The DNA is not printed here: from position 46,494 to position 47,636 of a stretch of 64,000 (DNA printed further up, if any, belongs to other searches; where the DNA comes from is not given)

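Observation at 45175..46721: Perfect 61-bp direct repeats bracket a 1.5-kb low-GC insertion at the 3' end of the FTR1 iron-permease gene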

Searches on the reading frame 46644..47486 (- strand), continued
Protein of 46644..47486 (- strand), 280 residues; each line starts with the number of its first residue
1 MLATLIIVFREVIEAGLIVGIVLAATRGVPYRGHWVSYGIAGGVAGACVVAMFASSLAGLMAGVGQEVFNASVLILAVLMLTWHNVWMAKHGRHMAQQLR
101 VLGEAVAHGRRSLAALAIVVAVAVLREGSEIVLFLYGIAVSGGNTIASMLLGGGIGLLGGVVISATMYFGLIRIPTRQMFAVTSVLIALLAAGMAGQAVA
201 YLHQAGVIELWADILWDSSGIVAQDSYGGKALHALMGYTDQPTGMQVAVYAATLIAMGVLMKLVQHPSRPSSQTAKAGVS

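Call 39: find_homologous_proteins(query=window:46644-47486:-, max_evalue=1e-40)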
Query window:46644-47486:- (280 aa): 7991 proteins with E <= 1e-40 among 8000 candidates; the best 120 are listed.
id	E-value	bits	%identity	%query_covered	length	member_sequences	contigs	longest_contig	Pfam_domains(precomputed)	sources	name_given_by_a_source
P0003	2.6e-165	566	99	100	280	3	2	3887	PF03239.21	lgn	-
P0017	1.8e-131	456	80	100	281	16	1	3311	PF03239.21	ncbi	ncbi:MAG: FTR1 family protein [Holosporales bacterium]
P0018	2.5e-107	376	64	99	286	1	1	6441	PF03239.21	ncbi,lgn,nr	ncbi:MAG: FTR1 family protein [Candidatus Symbiobacter sp.]|nr:FTR1 family protein [Candidatus Symbi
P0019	1.4e-106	374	66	99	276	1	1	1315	PF03239.21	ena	-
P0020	2.4e-106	373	66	100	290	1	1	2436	PF03239.21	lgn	-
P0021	4.1e-106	372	67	97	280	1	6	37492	PF03239.21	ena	-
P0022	5.2e-105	369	66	99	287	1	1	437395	PF03239.21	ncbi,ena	-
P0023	2.5e-104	367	67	96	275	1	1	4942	PF03239.21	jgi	-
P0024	5.3e-104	366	64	98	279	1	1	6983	PF03239.21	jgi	jgi:high-affinity iron transporter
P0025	7.7e-104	365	67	97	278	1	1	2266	PF03239.21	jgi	jgi:high-affinity iron transporter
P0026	2.6e-103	363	65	97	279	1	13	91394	PF03239.21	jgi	jgi:high-affinity iron transporter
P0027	2.8e-103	363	65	99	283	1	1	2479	PF03239.21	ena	-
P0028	3.4e-103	363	65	99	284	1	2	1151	PF03239.21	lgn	-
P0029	4.8e-103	362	64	96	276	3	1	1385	PF03239.21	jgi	jgi:high-affinity iron transporter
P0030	7.4e-103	362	65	99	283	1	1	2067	PF03239.21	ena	-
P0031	8.0e-103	362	63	98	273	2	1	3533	PF03239.21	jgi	jgi:high-affinity iron transporter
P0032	1.0e-102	361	65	99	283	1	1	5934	PF03239.21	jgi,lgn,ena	-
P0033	2.0e-102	360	66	99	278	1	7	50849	PF03239.21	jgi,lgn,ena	jgi:high-affinity iron transporter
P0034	3.6e-102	360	64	99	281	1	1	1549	PF03239.21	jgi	jgi:high-affinity iron transporter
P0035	4.0e-102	359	-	-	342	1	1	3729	PF03239.21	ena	-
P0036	5.3e-102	359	65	99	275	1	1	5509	PF03239.21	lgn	-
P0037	6.8e-102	359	66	95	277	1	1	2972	PF03239.21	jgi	-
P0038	7.4e-102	359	65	98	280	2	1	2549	PF03239.21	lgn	-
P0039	7.5e-102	359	64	97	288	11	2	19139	PF03239.21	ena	-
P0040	7.6e-102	359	66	97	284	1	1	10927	PF03239.21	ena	-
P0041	8.8e-102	358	65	97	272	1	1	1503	PF03239.21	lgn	-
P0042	1.2e-101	358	64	99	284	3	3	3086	PF03239.21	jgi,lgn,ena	jgi:high-affinity iron transporter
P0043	1.5e-101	358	62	98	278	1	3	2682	PF03239.21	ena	-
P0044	1.5e-101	358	63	98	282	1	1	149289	PF03239.21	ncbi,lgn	-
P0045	1.8e-101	357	64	98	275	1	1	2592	PF03239.21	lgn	-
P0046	1.9e-101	357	65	99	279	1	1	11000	PF03239.21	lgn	-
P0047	2.9e-101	357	66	97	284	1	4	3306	PF03239.21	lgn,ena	-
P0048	2.9e-101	357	65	99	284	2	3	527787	PF03239.21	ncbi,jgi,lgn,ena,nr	ncbi:MAG TPA: FTR1 family protein [Rhodocyclaceae bacterium]|nr:FTR1 family protein [Rhodocyclaceae 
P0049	3.1e-101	356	67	94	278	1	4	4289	PF03239.21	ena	-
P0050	3.4e-101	356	66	99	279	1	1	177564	PF03239.21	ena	-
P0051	3.6e-101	356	64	99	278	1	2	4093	PF03239.21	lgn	-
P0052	3.8e-101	356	64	96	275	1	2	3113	PF03239.21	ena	-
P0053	4.0e-101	356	64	99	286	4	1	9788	PF03239.21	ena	-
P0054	4.2e-101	356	66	97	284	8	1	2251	PF03239.21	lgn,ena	-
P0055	4.3e-101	356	64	99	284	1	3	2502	PF03239.21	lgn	-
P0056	4.3e-101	356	64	99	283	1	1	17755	PF03239.21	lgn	-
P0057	4.3e-101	356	64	99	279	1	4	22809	PF03239.21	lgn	-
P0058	7.8e-101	355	63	99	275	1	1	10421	PF03239.21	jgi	-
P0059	8.2e-101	355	63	96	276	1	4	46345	PF03239.21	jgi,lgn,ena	jgi:high-affinity iron transporter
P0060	9.7e-101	355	63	97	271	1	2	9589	PF03239.21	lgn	-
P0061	1.0e-100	355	64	97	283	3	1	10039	PF03239.21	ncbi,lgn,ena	-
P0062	1.1e-100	355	62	97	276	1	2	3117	PF03239.21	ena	-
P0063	1.2e-100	355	63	99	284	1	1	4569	PF03239.21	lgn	-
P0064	2.0e-100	354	63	99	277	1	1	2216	PF03239.21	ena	-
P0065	2.9e-100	353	65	99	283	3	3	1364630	PF03239.21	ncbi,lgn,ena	ncbi:MAG: FTR1 family protein [Gallionella sp.]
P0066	2.9e-100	353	65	97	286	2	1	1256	PF03239.21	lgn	-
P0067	3.3e-100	353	60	99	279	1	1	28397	PF03239.21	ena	-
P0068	3.4e-100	353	66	96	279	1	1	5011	PF03239.21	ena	-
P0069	3.7e-100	353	63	97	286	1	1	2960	PF03239.21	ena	-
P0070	3.7e-100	353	64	99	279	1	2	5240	PF03239.21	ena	-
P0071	3.9e-100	353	63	96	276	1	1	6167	PF03239.21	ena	-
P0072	6.5e-100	352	62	100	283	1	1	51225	PF03239.21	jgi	jgi:high-affinity iron transporter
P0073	7.6e-100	352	64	98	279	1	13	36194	PF03239.21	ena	-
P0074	8.8e-100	352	64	99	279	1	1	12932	PF03239.21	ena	-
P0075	8.9e-100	352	63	97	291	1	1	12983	PF03239.21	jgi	-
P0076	1.0e-99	352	61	99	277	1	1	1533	PF03239.21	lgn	-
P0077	1.0e-99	351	65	95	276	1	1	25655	PF03239.21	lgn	-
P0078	1.4e-99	351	64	96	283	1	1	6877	PF03239.21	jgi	jgi:high-affinity iron transporter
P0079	1.4e-99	351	63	97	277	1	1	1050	PF03239.21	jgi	-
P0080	1.7e-99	351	62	100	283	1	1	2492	PF03239.21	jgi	jgi:high-affinity iron transporter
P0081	2.1e-99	350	63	99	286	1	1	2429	PF03239.21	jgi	jgi:high-affinity iron transporter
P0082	2.1e-99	350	62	98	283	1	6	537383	PF03239.21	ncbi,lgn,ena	ncbi:MAG: FTR1 family protein [Gallionella sp.]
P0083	3.4e-99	350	64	97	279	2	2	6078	PF03239.21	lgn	-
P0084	3.6e-99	350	66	98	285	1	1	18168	PF03239.21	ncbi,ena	-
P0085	5.2e-99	349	62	96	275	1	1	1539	PF03239.21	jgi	jgi:high-affinity iron transporter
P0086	5.9e-99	349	64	99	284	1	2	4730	PF03239.21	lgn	-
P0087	6.1e-99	349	65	95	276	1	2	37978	PF03239.21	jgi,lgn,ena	-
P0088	6.7e-99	349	64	99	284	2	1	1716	PF03239.21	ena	-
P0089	6.7e-99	349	65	96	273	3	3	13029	PF03239.21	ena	-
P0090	6.7e-99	349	62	99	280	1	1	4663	PF03239.21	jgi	jgi:high-affinity iron transporter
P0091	7.2e-99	349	62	97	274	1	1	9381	PF03239.21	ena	-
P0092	9.2e-99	348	64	98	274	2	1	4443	PF03239.21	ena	-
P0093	9.7e-99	348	64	98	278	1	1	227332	PF03239.21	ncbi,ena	-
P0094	1.2e-98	348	63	95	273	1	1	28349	PF03239.21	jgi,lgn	-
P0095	1.4e-98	348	64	96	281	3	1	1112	PF03239.21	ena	-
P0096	1.4e-98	348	64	97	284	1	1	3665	PF03239.21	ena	-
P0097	1.5e-98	348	65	94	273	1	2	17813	PF03239.21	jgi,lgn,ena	jgi:high-affinity iron transporter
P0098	1.7e-98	348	63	98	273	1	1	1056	PF03239.21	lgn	-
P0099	2.0e-98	347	62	98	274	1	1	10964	PF03239.21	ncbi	-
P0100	2.0e-98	347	63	99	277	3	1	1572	PF03239.21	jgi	-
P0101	2.2e-98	347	64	96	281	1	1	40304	PF03239.21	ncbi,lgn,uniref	ncbi:ferrous iron permease EfeU [mine drainage metagenome]|uniref:Ferrous iron permease EfeU n=1 Tax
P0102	2.5e-98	347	63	99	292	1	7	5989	PF03239.21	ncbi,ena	-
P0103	2.5e-98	347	66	96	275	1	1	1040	PF03239.21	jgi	-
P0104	2.7e-98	347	64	98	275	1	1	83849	PF03239.21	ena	-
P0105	2.8e-98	347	62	99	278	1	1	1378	PF03239.21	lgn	-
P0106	3.0e-98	347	64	96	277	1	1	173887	PF03239.21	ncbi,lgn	-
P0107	3.4e-98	347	61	97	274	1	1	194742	PF03239.21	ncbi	ncbi:MAG: FTR1 family protein [Rickettsiales bacterium]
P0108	3.6e-98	346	63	97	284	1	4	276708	PF03239.21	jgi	jgi:high-affinity iron transporter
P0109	3.8e-98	346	62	99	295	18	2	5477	PF03239.21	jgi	jgi:high-affinity iron transporter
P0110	4.1e-98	346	62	99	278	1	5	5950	PF03239.21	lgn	-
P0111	4.9e-98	346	63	98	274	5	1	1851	PF03239.21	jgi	jgi:high-affinity iron transporter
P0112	5.4e-98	346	61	98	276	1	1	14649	PF03239.21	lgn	-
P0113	5.4e-98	346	63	98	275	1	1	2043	PF03239.21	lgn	-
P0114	7.6e-98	345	62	99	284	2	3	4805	PF03239.21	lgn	-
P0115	1.0e-97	345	61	96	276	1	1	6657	PF03239.21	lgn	-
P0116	1.1e-97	345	62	95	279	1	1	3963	PF03239.21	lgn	-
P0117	1.3e-97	345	64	96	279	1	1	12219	PF03239.21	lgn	-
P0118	1.6e-97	344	65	94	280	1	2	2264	PF03239.21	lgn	-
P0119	1.6e-97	344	61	97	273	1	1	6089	PF03239.21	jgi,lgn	-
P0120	1.7e-97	344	62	99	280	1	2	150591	PF03239.21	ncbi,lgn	-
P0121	2.3e-97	344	62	98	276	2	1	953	PF03239.21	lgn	-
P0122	2.7e-97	344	62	97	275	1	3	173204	PF03239.21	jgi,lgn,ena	-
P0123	3.4e-97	343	64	97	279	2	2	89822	PF03239.21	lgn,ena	-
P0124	3.7e-97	343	62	98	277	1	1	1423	PF03239.21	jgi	-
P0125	3.8e-97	343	65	95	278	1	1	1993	PF03239.21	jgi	jgi:high-affinity iron transporter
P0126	4.0e-97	343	65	95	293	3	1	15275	PF03239.21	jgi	jgi:high-affinity iron transporter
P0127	4.1e-97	343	63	96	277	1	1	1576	PF03239.21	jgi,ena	-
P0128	4.4e-97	343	63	99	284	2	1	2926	PF03239.21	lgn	-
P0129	5.1e-97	343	63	96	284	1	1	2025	PF03239.21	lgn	-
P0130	5.1e-97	343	62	98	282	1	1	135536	PF03239.21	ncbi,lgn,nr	ncbi:MAG: FTR1 family protein [Rhodocyclaceae bacterium]|nr:FTR1 family protein [Rhodocyclaceae bact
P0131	6.0e-97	342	61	98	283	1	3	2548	PF03239.21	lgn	-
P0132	6.9e-97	342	62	98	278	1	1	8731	PF03239.21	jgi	jgi:high-affinity iron transporter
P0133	7.9e-97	342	60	100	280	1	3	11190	PF03239.21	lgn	-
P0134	8.1e-97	342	64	96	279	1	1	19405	PF03239.21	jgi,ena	-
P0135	8.2e-97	342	64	98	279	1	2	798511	PF03239.21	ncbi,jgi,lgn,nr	ncbi:MAG: iron permease [Rickettsiales bacterium]|jgi:high-affinity iron transporter|nr:iron permeas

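Call 42: find_encoding_contigs(protein=P0017, flank=10000, max_places=6)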
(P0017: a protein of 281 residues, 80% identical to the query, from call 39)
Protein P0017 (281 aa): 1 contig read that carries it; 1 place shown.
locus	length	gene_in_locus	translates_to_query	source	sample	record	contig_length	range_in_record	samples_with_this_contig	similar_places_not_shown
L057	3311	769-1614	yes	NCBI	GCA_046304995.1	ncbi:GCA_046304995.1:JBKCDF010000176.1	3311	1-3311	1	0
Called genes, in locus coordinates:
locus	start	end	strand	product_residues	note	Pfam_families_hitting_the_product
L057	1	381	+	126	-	PF00590:TP_methylase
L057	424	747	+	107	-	PF13473:Cupredoxin_1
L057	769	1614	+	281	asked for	PF03239:FTR1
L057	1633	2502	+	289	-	PF04572:Gb3_synth (weak)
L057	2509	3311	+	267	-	PF01479:S4 (weak), PF00849:PseudoU_synth_2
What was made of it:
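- The sister species, with FTR1 80% identical, has cysG-cupredoxin-FTR1-GT-RluA with no insert (calls 39, 42).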

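Call 71: find_encoding_contigs(protein=P0011, flank=10000, max_places=8)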
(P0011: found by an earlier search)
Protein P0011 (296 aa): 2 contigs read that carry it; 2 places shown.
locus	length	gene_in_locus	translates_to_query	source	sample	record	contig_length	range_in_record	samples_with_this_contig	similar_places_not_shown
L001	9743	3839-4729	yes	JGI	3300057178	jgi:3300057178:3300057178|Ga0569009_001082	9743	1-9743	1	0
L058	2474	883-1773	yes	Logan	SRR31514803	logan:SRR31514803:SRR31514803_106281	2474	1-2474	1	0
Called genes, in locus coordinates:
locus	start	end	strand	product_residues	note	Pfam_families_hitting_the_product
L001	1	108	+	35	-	?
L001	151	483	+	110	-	PF13473:Cupredoxin_1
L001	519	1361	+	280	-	PF03239:FTR1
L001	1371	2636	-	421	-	-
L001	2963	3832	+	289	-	PF04572:Gb3_synth (weak)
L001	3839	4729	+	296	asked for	PF01479:S4, PF00849:PseudoU_synth_2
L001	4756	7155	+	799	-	PF05170:AsmA, PF05359:DUF748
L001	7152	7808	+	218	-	PF01728:FtsJ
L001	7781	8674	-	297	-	PF02086:MethyltransfD12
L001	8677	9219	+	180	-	PF02464:CinA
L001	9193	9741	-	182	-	?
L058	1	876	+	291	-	?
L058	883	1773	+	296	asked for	PF01479:S4, PF00849:PseudoU_synth_2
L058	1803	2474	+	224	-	?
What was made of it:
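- Tried and rejected: A Logan look-up of the downstream RluA gene (L058, call 71) did not reach the repeat and added nothing.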
